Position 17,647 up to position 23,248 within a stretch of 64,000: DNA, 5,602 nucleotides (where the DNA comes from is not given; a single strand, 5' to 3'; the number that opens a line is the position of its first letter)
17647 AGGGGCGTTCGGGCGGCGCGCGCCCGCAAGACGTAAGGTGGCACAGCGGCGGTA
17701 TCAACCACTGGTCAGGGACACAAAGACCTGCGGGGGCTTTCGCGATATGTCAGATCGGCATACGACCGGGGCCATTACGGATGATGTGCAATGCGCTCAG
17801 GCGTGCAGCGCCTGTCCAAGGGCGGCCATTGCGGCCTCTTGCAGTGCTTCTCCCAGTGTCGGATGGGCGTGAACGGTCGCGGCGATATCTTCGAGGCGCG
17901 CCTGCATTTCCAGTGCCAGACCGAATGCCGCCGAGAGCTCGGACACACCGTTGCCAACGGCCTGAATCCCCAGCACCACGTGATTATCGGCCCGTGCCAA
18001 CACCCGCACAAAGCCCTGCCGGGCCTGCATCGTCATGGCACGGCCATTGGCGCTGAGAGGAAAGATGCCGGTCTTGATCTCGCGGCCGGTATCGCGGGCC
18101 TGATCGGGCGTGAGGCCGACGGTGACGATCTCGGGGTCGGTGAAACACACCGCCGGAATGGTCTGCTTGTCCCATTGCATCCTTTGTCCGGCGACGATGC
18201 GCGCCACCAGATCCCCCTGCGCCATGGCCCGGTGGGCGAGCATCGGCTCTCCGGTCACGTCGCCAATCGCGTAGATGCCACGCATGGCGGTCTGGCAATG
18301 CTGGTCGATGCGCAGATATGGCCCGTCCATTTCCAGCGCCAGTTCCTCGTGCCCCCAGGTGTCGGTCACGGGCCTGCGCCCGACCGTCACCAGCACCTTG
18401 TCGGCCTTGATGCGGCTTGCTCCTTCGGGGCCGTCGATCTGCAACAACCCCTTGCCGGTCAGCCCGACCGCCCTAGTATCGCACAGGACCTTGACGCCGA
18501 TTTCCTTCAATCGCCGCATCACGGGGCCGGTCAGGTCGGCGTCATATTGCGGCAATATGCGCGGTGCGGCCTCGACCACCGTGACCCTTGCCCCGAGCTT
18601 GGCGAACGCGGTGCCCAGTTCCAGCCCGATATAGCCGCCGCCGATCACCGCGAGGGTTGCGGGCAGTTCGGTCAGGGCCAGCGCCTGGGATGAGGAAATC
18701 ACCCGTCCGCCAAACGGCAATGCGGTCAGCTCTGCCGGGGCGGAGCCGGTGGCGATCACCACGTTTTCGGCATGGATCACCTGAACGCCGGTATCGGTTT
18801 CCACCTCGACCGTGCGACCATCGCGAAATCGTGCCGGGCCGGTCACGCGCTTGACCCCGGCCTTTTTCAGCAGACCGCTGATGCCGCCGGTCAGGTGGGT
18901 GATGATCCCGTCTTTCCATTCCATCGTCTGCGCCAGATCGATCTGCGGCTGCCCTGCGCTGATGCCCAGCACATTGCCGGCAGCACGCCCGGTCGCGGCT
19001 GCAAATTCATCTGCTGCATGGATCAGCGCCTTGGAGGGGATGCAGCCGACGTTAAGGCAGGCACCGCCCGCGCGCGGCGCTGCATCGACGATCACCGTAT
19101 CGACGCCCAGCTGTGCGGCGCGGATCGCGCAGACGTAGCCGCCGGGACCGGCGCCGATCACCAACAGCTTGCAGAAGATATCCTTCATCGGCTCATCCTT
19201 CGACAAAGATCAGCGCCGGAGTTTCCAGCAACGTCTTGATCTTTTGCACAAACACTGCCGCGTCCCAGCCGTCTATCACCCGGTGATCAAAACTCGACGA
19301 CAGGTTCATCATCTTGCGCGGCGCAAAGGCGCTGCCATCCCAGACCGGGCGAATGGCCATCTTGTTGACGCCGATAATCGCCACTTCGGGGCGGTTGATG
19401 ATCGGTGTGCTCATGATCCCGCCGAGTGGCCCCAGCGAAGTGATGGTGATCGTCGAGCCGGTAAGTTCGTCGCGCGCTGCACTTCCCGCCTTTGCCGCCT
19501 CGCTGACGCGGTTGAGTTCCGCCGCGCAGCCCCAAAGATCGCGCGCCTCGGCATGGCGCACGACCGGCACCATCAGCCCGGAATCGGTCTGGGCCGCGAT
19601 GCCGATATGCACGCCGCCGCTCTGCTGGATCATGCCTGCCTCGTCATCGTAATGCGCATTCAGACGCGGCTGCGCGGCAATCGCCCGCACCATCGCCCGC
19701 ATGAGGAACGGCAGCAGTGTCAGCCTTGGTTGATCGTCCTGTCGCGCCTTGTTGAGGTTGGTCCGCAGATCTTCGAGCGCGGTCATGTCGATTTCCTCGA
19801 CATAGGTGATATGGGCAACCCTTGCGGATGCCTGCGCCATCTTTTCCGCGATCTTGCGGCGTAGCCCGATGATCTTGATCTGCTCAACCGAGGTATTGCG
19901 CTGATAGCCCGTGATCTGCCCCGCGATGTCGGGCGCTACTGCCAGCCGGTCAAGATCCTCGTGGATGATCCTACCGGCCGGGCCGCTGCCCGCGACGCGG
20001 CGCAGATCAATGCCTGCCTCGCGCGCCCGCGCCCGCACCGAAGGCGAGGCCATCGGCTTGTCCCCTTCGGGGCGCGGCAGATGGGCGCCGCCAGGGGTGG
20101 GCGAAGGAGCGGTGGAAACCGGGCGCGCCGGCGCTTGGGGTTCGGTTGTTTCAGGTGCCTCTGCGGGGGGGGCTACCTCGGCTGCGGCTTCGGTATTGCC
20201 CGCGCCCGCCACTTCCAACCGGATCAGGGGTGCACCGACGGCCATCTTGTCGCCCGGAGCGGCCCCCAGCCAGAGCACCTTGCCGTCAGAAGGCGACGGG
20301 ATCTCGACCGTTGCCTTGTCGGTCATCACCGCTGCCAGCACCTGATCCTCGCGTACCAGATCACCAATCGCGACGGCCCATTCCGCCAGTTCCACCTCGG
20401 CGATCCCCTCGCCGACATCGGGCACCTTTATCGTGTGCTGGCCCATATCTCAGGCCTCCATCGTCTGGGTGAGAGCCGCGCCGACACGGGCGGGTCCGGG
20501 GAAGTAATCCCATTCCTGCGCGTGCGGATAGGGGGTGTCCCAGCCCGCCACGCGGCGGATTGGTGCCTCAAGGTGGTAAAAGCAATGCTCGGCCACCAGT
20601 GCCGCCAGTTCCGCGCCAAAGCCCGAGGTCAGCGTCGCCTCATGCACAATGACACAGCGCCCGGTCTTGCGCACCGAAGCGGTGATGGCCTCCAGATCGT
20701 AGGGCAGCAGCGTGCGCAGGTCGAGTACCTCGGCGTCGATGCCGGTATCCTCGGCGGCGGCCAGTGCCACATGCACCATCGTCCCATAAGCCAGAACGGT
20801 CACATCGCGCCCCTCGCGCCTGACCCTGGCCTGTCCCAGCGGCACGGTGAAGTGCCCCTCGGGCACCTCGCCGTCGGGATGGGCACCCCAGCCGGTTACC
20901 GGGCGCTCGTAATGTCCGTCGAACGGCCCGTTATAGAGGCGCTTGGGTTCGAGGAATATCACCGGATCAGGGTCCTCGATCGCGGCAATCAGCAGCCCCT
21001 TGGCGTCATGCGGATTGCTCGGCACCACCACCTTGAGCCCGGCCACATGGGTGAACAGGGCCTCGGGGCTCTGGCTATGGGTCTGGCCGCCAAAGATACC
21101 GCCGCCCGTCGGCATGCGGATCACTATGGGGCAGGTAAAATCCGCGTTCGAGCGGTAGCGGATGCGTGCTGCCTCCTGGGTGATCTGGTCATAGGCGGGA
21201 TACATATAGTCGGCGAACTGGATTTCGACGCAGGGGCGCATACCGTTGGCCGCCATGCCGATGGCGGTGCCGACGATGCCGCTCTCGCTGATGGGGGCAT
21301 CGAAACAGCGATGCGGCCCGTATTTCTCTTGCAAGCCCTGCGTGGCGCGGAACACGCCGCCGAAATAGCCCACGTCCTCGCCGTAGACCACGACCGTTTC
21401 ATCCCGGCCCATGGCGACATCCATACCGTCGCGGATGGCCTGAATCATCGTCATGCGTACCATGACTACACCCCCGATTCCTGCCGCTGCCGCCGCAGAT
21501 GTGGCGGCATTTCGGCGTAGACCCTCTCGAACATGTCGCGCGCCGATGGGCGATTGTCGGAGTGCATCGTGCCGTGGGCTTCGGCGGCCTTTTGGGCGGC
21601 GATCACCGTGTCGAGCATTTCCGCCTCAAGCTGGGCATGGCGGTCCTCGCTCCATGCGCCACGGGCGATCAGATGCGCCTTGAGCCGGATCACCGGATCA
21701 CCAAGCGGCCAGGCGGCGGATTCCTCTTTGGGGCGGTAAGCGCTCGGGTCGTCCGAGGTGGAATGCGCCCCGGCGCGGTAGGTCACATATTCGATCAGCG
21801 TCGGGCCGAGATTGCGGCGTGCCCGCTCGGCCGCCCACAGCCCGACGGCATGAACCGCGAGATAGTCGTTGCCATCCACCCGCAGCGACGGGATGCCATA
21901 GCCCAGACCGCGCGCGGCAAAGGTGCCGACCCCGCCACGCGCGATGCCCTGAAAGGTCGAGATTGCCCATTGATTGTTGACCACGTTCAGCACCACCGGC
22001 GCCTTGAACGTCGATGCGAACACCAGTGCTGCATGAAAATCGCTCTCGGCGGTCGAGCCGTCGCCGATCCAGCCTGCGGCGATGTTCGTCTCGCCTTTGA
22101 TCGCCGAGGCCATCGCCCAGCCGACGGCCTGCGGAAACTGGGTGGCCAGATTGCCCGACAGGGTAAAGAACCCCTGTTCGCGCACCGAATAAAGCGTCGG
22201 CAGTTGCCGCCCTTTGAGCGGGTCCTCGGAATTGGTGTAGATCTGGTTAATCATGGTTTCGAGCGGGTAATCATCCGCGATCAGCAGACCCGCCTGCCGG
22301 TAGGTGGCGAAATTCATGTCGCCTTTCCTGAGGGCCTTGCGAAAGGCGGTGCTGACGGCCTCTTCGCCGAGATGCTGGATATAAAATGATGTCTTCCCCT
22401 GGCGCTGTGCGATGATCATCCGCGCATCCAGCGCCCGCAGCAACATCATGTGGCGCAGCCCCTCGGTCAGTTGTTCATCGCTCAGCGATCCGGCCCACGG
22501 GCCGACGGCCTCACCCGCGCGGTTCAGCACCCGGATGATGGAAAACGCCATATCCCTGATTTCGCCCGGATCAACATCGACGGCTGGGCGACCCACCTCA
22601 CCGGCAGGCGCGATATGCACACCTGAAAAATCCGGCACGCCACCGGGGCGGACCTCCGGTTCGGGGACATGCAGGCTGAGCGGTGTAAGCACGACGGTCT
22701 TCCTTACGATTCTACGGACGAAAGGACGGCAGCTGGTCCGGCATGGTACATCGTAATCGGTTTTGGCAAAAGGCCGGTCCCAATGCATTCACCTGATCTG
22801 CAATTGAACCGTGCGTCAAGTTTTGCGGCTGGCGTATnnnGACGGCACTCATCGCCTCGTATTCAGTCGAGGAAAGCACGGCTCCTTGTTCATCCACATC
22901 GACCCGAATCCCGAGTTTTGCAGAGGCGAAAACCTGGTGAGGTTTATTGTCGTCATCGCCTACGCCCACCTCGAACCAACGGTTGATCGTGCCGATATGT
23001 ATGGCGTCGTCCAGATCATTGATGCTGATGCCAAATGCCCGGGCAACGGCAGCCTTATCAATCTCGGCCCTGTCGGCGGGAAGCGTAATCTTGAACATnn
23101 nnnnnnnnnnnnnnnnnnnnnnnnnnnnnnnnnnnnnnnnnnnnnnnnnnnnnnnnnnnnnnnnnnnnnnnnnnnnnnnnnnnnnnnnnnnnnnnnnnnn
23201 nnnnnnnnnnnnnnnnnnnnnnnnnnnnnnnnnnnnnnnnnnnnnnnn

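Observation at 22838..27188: Candidate uncharacterised Fe-S maturation or repair module under an NsrR-like regulator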

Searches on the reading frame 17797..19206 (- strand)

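Call 80: search_protein_families(library=pfam, max_evalue=0.00001, proteins=[window:17797-19206:-])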
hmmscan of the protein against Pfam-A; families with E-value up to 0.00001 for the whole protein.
window:17797-19206:- (469 aa): 10 families
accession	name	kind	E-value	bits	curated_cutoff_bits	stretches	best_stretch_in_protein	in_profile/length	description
PF07992.20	Pyr_redox_2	-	8.6e-65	219.5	26.1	1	13-331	2-291/291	Pyridine nucleotide-disulphide oxidoreductase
PF02852.28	Pyr_redox_dim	-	9.8e-33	113.1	25.3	1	350-459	1-110/110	Pyridine nucleotide-disulphide oxidoreductase, dimerisation domain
PF00070.33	Pyr_redox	-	7.4e-21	74.9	22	1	185-253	2-70/82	Pyridine nucleotide-disulphide oxidoreductase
PF13738.12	Pyr_redox_3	-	1.1e-12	48.3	30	1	130-315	111-305/305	Pyridine nucleotide-disulphide oxidoreductase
PF13450.12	NAD_binding_8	-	2e-09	38.1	21.9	0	16-51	1-36/68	NAD(P)-binding Rossmann-like domain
PF00890.30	FAD_binding_2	-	3.9e-07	30.1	20.4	0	14-49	2-37/414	FAD binding domain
PF03486.20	HI0933_like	-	4.5e-06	26.7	50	0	13-47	2-36/244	HI0933-like protein Rossmann domain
PF01494.25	FAD_binding_3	-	4.9e-06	26.5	22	0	186-331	5-114/349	FAD binding domain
PF01134.28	GIDA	-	7.4e-06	25.7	22.1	0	14-65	2-48/391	Glucose inhibited division protein A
PF03721.20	UDPG_MGDP_dh_N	-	9.5e-06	25.7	27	0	184-213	2-31/187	UDP-glucose/GDP-mannose dehydrogenase family, NAD binding domain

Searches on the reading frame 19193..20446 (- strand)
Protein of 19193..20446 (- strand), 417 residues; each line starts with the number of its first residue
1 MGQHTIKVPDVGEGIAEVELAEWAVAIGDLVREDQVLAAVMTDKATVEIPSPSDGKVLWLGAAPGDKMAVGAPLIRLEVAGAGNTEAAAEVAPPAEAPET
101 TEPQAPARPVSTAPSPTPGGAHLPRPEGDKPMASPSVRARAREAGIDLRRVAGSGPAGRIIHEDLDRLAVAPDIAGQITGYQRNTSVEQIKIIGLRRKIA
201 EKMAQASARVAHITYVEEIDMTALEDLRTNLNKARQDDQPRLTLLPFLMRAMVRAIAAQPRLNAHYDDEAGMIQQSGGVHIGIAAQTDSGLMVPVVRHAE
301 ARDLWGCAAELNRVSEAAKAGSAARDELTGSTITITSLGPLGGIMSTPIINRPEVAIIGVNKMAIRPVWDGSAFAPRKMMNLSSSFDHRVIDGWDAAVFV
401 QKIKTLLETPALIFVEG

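Call 80: search_protein_families(library=pfam, max_evalue=0.00001, proteins=[window:19193-20446:-])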
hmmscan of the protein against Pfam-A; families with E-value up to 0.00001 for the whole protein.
window:19193-20446:- (417 aa): 3 families
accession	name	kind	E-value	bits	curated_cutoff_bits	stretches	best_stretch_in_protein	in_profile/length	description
PF00198.28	2-oxoacid_dh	-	2.1e-75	253.6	23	1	187-414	4-231/232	2-oxoacid dehydrogenases acyltransferase (catalytic domain)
PF00364.28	Biotin_lipoyl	-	2.2e-17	63.1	22.1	1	4-77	1-73/73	Biotin-requiring enzyme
PF02817.22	E3_binding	-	1.8e-13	50.9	23.7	1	132-165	2-35/36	e3 binding domain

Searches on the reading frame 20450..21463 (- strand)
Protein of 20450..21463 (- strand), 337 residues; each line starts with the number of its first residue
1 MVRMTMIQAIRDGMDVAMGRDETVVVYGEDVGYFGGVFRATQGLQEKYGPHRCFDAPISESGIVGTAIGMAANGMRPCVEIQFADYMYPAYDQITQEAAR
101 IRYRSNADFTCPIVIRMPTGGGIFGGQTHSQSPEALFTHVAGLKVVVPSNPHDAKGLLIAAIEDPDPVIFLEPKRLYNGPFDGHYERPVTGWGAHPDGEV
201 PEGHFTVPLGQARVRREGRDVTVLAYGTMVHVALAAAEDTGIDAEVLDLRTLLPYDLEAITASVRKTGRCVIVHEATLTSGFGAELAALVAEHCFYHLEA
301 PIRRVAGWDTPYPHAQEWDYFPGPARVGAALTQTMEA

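Call 80: search_protein_families(library=pfam, max_evalue=0.00001, proteins=[window:20450-21463:-])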
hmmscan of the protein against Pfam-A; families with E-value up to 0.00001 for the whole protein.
window:20450-21463:- (337 aa): 2 families
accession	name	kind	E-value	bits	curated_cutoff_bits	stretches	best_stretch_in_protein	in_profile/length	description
PF02779.29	Transket_pyr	-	4.2e-42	144.2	27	1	4-178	3-173/174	Transketolase, pyrimidine binding domain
PF02780.25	Transketolase_C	-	1.5e-37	128.7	25.9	1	210-327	1-124/124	Transketolase, C-terminal domain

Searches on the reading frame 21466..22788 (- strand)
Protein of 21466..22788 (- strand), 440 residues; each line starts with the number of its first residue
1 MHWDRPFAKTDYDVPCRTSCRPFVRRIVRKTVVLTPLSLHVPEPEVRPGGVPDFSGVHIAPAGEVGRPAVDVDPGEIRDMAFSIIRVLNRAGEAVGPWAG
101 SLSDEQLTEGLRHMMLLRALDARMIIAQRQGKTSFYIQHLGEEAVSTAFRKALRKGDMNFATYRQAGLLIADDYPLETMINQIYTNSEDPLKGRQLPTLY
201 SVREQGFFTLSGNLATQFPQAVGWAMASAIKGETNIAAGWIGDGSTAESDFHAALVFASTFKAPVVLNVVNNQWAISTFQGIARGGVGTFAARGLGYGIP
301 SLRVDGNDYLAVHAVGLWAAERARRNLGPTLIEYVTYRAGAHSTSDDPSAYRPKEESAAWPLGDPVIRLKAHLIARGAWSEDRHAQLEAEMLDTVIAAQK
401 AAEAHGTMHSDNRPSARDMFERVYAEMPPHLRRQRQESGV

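Call 80: search_protein_families(library=pfam, max_evalue=0.00001, proteins=[window:21466-22788:-])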
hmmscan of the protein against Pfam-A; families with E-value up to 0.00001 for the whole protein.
window:21466-22788:- (440 aa): 2 families
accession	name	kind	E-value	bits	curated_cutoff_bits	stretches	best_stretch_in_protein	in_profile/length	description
PF00676.26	E1_dh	-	2.7e-87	293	22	1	112-408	2-297/300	Dehydrogenase E1 component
PF12573.13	OxoDH_E1alpha_N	-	1.8e-17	63.2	25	1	35-74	1-40/41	2-oxoisovalerate dehydrogenase E1 alpha subunit N terminal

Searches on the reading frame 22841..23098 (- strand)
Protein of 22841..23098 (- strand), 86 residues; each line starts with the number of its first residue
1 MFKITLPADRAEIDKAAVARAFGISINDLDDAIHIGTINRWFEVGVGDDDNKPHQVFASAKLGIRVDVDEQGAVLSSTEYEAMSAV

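Call 3: search_protein_families(library=pfam, max_evalue=0.01, proteins=[window:22841-23098:-])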
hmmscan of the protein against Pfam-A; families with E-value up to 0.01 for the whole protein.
seq(86 aa): 1 family
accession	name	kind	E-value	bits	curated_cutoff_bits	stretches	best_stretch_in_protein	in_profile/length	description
PF20132.4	DUF6522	-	3.7e-12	46.2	25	1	1-81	1-81/88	Family of unknown function (DUF6522)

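Call 4: search_protein_families(library=ncbifam, max_evalue=0.01, proteins=[window:22841-23098:-])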
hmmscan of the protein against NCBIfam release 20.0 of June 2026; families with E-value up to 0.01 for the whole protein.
seq(86 aa): 0 families
